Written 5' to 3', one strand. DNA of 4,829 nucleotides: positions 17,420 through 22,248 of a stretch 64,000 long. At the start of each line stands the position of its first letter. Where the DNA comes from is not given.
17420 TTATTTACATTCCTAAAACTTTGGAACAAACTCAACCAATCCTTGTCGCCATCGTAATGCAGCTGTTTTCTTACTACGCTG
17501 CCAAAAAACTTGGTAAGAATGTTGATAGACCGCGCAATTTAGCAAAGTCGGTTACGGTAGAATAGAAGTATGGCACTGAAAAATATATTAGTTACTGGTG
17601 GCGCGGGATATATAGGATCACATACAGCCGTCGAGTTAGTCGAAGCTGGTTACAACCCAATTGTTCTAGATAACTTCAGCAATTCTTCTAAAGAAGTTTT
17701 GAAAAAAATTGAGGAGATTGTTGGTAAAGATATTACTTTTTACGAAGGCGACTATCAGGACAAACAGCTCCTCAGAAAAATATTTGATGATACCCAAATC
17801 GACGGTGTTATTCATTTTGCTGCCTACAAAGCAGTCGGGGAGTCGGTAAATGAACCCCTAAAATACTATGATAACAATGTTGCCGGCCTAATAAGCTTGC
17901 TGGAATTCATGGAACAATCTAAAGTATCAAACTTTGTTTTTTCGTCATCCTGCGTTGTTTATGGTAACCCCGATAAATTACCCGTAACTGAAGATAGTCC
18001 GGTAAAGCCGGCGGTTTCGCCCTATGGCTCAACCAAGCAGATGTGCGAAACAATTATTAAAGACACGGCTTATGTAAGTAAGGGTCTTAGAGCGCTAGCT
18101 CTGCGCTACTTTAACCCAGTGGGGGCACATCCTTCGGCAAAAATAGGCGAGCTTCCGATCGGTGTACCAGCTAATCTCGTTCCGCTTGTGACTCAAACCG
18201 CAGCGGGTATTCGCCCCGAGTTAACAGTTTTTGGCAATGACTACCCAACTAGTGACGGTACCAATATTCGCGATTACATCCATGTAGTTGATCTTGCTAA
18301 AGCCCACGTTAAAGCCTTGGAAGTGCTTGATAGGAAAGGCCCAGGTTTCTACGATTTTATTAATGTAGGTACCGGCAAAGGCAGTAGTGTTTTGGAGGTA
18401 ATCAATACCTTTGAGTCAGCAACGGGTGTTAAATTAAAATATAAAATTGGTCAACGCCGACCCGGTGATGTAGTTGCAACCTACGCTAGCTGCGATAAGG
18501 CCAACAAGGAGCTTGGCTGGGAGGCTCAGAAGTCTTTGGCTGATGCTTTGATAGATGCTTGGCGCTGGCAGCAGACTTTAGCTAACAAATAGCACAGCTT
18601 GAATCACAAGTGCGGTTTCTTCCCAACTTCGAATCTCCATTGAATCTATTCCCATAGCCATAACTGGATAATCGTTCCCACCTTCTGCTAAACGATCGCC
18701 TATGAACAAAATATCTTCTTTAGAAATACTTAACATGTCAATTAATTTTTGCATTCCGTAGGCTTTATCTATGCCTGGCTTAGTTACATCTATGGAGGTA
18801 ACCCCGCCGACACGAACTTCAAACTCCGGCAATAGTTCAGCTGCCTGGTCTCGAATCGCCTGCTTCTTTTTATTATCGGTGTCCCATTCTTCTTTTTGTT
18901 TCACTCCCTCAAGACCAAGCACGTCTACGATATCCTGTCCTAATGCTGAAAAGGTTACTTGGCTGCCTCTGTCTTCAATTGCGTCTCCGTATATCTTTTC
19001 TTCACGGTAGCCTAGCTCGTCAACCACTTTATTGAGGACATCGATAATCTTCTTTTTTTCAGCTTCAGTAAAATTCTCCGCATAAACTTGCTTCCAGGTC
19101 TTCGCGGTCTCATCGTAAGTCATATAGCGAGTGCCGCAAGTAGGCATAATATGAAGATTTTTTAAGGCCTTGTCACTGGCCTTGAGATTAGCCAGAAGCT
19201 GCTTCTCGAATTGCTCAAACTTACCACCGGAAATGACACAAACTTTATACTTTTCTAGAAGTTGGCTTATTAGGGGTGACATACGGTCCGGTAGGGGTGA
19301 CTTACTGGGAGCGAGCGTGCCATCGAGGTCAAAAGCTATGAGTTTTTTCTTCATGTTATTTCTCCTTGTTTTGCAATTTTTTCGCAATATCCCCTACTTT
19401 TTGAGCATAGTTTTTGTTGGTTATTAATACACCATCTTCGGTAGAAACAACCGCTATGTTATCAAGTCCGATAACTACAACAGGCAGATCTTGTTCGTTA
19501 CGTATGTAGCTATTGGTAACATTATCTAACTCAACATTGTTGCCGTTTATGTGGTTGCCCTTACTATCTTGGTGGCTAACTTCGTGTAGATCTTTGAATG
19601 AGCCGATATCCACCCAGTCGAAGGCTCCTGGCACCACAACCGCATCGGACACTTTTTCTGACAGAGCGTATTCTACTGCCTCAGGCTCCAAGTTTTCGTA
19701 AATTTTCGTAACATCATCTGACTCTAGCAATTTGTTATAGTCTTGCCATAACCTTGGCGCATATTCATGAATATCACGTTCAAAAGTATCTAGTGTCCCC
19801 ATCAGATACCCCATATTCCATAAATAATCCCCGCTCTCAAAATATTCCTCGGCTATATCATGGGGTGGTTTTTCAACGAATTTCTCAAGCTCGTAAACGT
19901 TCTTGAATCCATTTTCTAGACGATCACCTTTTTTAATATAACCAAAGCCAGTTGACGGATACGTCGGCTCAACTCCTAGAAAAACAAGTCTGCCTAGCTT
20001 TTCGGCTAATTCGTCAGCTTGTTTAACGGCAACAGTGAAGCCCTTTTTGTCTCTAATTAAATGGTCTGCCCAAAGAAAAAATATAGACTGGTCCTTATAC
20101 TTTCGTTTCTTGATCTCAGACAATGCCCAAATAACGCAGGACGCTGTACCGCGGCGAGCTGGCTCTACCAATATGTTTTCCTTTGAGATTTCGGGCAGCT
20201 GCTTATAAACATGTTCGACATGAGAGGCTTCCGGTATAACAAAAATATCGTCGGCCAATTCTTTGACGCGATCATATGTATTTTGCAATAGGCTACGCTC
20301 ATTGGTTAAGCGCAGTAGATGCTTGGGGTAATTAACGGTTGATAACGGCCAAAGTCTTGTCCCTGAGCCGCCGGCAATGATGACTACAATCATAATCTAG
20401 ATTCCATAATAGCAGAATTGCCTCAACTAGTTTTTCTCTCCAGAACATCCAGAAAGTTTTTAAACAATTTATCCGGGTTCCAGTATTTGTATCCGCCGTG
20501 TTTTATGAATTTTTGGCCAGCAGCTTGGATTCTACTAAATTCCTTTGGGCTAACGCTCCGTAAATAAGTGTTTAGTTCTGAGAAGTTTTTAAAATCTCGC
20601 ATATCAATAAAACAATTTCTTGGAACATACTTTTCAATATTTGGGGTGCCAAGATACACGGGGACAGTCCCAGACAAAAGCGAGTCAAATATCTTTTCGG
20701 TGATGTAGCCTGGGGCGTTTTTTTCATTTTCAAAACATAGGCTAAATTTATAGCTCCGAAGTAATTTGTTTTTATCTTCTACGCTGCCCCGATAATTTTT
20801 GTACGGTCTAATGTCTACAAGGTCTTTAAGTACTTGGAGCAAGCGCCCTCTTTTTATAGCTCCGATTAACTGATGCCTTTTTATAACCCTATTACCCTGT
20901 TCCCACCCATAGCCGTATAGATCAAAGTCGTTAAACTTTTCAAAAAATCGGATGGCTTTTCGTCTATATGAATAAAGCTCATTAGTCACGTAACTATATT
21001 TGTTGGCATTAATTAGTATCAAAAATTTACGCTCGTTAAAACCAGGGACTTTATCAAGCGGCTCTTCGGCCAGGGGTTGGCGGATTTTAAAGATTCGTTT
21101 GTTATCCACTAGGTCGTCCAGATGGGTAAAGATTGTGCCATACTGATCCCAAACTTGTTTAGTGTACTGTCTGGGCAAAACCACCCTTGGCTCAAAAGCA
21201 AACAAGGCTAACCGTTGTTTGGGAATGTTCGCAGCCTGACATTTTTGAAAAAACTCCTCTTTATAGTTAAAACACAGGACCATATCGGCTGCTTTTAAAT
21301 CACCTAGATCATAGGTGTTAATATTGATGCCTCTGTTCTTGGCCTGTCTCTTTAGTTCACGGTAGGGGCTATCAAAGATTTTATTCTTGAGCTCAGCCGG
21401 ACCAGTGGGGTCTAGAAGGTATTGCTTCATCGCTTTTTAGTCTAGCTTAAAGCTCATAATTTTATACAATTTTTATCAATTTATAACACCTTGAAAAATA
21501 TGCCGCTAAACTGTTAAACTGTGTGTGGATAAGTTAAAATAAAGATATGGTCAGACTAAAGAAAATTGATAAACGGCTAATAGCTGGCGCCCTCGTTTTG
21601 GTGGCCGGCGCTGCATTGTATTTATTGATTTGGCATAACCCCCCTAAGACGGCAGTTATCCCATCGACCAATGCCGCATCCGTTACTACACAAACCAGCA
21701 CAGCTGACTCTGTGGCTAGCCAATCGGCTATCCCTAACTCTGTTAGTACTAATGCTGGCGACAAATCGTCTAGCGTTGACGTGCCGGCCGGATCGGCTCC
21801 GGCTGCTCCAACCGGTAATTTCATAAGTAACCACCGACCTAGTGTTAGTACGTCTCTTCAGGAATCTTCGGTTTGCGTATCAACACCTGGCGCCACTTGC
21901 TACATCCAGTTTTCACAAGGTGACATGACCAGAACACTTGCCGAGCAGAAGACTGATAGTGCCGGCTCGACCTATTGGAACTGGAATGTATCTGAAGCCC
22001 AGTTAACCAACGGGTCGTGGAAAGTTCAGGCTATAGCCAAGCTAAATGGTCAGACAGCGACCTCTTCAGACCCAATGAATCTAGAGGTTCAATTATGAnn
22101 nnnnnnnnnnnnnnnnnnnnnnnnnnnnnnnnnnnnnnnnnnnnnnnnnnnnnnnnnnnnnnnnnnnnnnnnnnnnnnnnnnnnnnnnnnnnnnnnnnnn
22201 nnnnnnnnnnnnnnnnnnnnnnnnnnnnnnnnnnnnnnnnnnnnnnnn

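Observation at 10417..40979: A ~30-kb glycan locus with the logic of an ABC-transporter-dependent, terminally methylated protein/S-layer glycosylation pathway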

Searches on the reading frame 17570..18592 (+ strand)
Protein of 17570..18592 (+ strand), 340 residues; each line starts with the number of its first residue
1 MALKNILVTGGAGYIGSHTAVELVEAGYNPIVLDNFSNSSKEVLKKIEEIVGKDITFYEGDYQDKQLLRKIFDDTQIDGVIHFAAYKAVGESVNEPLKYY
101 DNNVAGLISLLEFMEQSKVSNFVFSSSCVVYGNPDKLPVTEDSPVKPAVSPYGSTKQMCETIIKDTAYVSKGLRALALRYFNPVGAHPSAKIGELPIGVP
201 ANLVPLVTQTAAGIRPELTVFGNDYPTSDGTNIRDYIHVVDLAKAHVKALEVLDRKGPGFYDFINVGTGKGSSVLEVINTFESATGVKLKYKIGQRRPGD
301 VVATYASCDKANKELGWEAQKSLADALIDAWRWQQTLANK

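Call 3: search_protein_families(library=pfam, proteins=[window:17570-18592:+], max_evalue=0.01)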
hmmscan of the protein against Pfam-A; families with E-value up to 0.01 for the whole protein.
window:17570-18592:+ (340 aa): 11 families
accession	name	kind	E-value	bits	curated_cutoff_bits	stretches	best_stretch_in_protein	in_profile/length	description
PF16363.11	GDP_Man_Dehyd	-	5.1e-56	191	27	1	7-325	1-327/332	GDP-mannose 4,6 dehydratase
PF01370.27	Epimerase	-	5e-53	180.4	20.9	1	6-258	1-233/240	NAD dependent epimerase/dehydratase family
PF02719.21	Polysacc_synt_2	-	2.9e-16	59.9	20.2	1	6-187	1-175/293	Polysaccharide biosynthesis protein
PF01073.25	3Beta_HSD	-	6.3e-16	58.7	22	1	7-167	1-161/280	3-beta hydroxysteroid dehydrogenase/isomerase family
PF04321.23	RmlD_sub_bind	-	1.8e-11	44.1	27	1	5-166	2-139/287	RmlD substrate binding domain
PF08659.16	KR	-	7.1e-10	39.5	22.6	1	6-133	3-143/180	KR domain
PF00106.31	adh_short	-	1.2e-08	35.1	26.6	1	4-83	1-84/195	short chain dehydrogenase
PF07993.18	NAD_binding_4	-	2.3e-06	27.4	20.1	1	8-167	1-192/258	Male sterility protein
PF13460.12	NAD_binding_10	-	4.5e-05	23.8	27.2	1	10-164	1-132/184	NAD(P)H-binding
PF05368.20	NmrA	-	0.00012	22.3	27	1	4-126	3-106/298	NmrA-like family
PF13561.12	adh_short_C2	-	0.0028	17.7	27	1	15-94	8-91/236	Enoyl-(Acyl carrier protein) reductase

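Call 22: search_protein_families(library=ncbifam, proteins=[window:17570-18592:+], max_evalue=0.001)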
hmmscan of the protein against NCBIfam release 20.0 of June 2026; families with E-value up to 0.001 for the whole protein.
window:17570-18592:+ (340 aa): 39 families (the best 25 are shown)
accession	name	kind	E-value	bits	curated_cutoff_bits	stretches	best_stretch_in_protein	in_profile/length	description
TIGR01179.1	galE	equivalog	3.1e-127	424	262.3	1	5-338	1-329/332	UDP-glucose 4-epimerase GalE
NF007956.0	PRK10675.1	subfamily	1.4e-117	392.6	394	1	5-335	2-330/338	UDP-glucose 4-epimerase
TIGR01181.1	dTDP_gluc_dehyt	equivalog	5.5e-36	124.3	365.1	1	5-334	1-311/321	dTDP-glucose 4,6-dehydratase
TIGR04180.1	EDH_00030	hypoth_equivalog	5.1e-28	98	475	1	6-320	1-295/297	NAD-dependent 4,6-dehydratase LegB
TIGR02197.1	heptose_epim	equivalog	1.7e-26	93.1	274.6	1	6-287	1-262/316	ADP-glyceromanno-heptose 6-epimerase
NF011728.1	PRK15181.1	equivalog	7.4e-19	67.9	760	1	2-187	14-199/348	Vi polysaccharide biosynthesis UDP-N-acetylglucosaminuronic acid C-4 epimerase TviC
TIGR02622.1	CDP_4_6_dhtase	equivalog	1e-17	64.4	278.45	1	4-164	5-166/352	CDP-glucose 4,6-dehydratase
TIGR03466.1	HpnA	hypoth_equivalog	1.6e-16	60.1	367.65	1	5-186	2-173/327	hopanoid-associated sugar epimerase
NF043036.1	ErythonDh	equivalog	1.8e-16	60.3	325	1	5-168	2-163/321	D-erythronate dehydrogenase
NF007582.0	PRK10217.1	equivalog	4.5e-16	58.9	698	1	3-333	1-330/355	dTDP-glucose 4,6-dehydratase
NF007490.0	PRK10084.1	subfamily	3.4e-14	52.6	649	1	5-333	2-333/361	dTDP-glucose 4,6-dehydratase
NF047922.1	GDPFucSynFcl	equivalog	6.1e-13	48.9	500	1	229-334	202-301/308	GDP-L-fucose synthase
NF008360.0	PRK11150.1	equivalog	3.2e-12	46.3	452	1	6-279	2-248/310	ADP-glyceromanno-heptose 6-epimerase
NF042422.1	oxyalk_red_OleD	equivalog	3.1e-11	43.2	580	1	5-165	2-152/329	2-alkyl-3-oxoalkanoate reductase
TIGR01472.1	gmd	equivalog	6.9e-11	41.9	415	1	6-325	3-329/342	GDP-mannose 4,6-dehydratase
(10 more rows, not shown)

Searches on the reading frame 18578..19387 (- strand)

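Call 3: search_protein_families(library=pfam, proteins=[window:18578-19387:-], max_evalue=0.01)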
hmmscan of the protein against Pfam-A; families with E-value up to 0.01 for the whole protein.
window:18578-19387:- (269 aa): 3 families
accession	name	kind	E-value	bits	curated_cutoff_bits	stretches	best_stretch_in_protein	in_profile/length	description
PF08282.18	Hydrolase_3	-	1.7e-14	54.6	20.9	1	17-232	1-212/255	haloacid dehalogenase-like hydrolase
PF03332.19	PMM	-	9e-11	42.4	22.4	1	39-244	4-196/221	Eukaryotic phosphomannomutase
PF00702.32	Hydrolase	-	1.5e-06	29.2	26.4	0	177-234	130-182/191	haloacid dehalogenase-like hydrolase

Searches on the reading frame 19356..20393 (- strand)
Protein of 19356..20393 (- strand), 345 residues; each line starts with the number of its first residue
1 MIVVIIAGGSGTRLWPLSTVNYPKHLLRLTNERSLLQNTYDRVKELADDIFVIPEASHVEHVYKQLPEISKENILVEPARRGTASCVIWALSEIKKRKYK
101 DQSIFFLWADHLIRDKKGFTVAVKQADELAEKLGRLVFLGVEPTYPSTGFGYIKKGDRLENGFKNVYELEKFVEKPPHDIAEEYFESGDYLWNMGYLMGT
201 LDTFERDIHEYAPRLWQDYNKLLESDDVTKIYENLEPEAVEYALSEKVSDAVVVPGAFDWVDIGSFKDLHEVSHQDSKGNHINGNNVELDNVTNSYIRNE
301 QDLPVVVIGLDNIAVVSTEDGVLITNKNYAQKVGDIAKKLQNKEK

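Call 3: search_protein_families(library=pfam, proteins=[window:19356-20393:-], max_evalue=0.01)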
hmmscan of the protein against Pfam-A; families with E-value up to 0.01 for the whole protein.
window:19356-20393:- (345 aa): 3 families
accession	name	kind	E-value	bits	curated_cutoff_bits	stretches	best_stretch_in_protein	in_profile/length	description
PF00483.29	NTP_transferase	-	2.3e-40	139.2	21.2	1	3-277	2-243/245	Nucleotidyl transferase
PF22640.1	ManC_GMP_beta-helix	-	7.2e-08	32.7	27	1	284-340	1-55/55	MannoseP isomerase/GMP-like beta-helix domain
PF12804.13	NTP_transf_3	-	1.4e-07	32.2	27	1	3-111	1-96/160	MobA-like NTP transferase domain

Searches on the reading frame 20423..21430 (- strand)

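Call 4: search_protein_families(library=pfam, proteins=[window:20423-21430:-], max_evalue=0.01)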
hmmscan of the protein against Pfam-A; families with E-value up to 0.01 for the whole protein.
window:20423-21430:- (335 aa): 2 families
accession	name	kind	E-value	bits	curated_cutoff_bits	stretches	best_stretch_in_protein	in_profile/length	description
PF00852.26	Glyco_transf_10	-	2.1e-19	70.3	23.9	1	193-294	20-126/182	Glycosyltransferase family 10 (fucosyltransferase) C-term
PF13524.12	Glyco_trans_1_2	-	0.00045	20.6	25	1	168-310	16-130/144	Glycosyl transferase-like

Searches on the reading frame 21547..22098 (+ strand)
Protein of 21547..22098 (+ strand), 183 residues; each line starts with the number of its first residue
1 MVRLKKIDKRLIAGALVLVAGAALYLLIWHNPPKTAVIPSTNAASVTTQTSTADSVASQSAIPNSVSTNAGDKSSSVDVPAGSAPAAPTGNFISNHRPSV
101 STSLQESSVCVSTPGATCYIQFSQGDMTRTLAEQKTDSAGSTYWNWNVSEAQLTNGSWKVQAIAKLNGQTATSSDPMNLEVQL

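Call 4: search_protein_families(library=pfam, proteins=[window:21547-22098:+], max_evalue=0.01)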
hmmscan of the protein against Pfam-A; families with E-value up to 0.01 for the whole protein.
window:21547-22098:+ (183 aa): 0 families

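Call 21: search_protein_families(library=pfam, proteins=[window:21547-22098:+], max_evalue=10)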
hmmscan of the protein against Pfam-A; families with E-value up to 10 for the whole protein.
window:21547-22098:+ (183 aa): 0 families
